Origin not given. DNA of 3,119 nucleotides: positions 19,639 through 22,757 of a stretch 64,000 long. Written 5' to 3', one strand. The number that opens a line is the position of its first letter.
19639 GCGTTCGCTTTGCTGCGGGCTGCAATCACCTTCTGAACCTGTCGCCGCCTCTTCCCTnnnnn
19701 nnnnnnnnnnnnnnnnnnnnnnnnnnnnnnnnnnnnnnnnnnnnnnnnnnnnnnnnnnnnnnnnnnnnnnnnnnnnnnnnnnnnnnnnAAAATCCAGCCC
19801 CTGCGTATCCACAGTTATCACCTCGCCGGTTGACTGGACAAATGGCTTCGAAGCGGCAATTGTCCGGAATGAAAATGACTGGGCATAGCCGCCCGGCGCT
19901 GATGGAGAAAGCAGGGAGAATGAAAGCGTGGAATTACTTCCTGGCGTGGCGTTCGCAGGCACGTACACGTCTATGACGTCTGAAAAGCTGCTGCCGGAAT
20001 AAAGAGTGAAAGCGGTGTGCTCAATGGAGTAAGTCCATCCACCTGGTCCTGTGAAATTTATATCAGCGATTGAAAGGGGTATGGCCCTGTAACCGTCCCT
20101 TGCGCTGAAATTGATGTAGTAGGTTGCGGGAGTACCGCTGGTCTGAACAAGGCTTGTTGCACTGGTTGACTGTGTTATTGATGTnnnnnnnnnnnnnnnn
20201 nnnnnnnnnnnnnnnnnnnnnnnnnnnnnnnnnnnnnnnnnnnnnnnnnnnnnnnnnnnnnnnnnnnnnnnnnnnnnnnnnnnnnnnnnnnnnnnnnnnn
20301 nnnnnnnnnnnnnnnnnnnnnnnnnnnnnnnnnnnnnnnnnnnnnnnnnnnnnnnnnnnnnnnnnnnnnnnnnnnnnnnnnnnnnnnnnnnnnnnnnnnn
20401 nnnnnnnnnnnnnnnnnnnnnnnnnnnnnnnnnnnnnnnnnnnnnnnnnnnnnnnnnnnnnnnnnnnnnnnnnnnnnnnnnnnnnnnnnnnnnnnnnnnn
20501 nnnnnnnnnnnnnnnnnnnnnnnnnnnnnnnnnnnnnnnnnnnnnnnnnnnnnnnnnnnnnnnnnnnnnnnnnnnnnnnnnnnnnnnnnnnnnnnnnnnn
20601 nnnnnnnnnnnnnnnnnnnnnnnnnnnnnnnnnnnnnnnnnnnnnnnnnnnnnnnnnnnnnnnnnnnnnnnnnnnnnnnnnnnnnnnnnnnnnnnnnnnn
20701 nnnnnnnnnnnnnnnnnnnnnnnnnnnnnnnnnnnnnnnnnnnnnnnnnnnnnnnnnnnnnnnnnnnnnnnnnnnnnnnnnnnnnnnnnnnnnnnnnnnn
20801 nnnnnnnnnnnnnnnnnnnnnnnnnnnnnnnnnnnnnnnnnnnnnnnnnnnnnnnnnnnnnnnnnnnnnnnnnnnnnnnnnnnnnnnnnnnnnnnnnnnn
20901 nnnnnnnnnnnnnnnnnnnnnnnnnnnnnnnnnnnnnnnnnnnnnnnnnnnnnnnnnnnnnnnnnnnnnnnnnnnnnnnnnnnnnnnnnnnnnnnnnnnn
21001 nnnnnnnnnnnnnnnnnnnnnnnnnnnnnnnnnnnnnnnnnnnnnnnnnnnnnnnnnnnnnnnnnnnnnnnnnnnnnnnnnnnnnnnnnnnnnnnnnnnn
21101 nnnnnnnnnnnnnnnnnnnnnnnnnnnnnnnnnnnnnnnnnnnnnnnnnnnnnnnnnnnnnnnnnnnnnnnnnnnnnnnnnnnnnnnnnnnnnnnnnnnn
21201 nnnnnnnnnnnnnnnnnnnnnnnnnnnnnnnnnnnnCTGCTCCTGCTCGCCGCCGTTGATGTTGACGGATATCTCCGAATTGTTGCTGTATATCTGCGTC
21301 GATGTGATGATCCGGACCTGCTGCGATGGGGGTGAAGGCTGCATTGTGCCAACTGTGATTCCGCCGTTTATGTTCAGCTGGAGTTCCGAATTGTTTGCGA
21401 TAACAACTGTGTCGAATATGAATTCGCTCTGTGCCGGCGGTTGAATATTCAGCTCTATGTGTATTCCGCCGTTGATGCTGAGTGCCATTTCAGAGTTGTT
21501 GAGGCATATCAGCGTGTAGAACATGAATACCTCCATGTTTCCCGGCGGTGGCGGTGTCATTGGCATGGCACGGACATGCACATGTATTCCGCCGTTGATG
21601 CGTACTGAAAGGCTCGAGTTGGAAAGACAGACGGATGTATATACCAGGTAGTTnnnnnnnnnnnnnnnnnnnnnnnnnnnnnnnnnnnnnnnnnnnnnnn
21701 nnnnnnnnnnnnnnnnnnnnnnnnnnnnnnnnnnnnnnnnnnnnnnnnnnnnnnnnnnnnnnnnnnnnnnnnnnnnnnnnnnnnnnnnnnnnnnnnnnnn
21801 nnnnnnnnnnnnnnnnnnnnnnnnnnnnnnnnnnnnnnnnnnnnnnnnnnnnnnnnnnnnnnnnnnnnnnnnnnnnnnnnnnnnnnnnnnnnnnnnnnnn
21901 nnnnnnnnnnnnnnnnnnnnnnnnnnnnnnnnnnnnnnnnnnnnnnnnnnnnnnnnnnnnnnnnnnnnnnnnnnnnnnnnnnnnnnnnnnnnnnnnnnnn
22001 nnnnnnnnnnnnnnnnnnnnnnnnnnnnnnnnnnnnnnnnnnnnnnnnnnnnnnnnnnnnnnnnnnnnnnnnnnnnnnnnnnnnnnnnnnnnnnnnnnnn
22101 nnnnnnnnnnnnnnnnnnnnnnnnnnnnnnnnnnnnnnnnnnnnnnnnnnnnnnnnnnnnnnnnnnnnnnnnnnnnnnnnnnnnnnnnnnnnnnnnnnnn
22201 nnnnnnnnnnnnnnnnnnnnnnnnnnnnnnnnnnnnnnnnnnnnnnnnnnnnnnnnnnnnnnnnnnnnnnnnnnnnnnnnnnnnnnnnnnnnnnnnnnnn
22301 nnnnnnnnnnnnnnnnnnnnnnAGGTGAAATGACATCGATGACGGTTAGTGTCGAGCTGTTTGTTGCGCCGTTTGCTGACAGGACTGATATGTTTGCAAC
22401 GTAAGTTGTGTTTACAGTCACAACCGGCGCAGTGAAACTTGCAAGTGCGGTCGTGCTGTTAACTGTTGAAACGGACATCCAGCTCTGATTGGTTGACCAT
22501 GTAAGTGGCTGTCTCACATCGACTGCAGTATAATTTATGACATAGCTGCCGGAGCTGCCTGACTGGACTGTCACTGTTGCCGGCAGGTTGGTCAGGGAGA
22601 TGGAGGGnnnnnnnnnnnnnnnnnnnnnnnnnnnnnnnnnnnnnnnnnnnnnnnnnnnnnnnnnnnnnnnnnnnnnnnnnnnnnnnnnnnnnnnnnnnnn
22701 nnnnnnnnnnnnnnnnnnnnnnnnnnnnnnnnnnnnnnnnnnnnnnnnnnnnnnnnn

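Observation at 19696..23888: Three-gene envelope operon of unknown function (polytopic membrane coiled-coil protein, 920-aa repeat glycoprotein, bitopic beta-rich protein)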

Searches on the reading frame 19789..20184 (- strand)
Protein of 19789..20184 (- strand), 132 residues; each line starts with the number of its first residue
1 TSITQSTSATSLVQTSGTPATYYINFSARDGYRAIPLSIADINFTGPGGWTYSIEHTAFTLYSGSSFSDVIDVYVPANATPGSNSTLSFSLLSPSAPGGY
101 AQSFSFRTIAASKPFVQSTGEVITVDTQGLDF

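Call 38: search_protein_families(library=pfam, proteins=[window:19789-20184:-], max_evalue=10)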
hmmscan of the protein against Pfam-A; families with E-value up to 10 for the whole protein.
seq(132 aa): 5 families
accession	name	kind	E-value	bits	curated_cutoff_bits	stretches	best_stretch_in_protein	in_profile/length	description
PF10633.15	NPCBM_assoc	-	0.0084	16.7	24.4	1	42-83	26-68/78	NPCBM-associated, NEW3 domain of alpha-galactosidase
PF23619.1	Ig_VWA7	-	0.046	14.4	27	1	50-88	43-81/104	VWA7 Ig-like domain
PF16158.11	N_BRCA1_IG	-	0.066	14.2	28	1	73-117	57-100/108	Ig-like domain from next to BRCA1 gene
PF21768.3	AF_1763-like_C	-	0.17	12.6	27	1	58-107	60-105/120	AF_1763-like, C-terminal domain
PF24119.1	DUF7393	-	0.21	11.7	27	1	43-62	6-25/48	Domain of unknown function (DUF7393)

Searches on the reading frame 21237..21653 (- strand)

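Call 38: search_protein_families(library=pfam, proteins=[window:21237-21653:-], max_evalue=10)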
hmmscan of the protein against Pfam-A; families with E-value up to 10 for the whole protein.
seq(139 aa): 1 family
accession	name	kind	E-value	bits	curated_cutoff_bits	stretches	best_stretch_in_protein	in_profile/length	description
PF22965.1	INTS7_C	-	0.26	12.1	25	1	68-127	2-60/114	Integrator complex subunit 7, C-terminal domain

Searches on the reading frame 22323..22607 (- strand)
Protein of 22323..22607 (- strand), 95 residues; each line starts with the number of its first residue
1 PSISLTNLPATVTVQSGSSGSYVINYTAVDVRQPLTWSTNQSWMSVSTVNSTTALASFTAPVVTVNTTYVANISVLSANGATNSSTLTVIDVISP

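Call 38: search_protein_families(library=pfam, proteins=[window:22323-22607:-], max_evalue=10)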
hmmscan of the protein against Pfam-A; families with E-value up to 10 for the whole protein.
seq(95 aa): 1 family
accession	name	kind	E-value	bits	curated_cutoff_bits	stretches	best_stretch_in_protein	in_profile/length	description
PF24284.1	DUF7472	-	0.16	12.6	27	1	45-82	8-43/65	Family of unknown function (DUF7472)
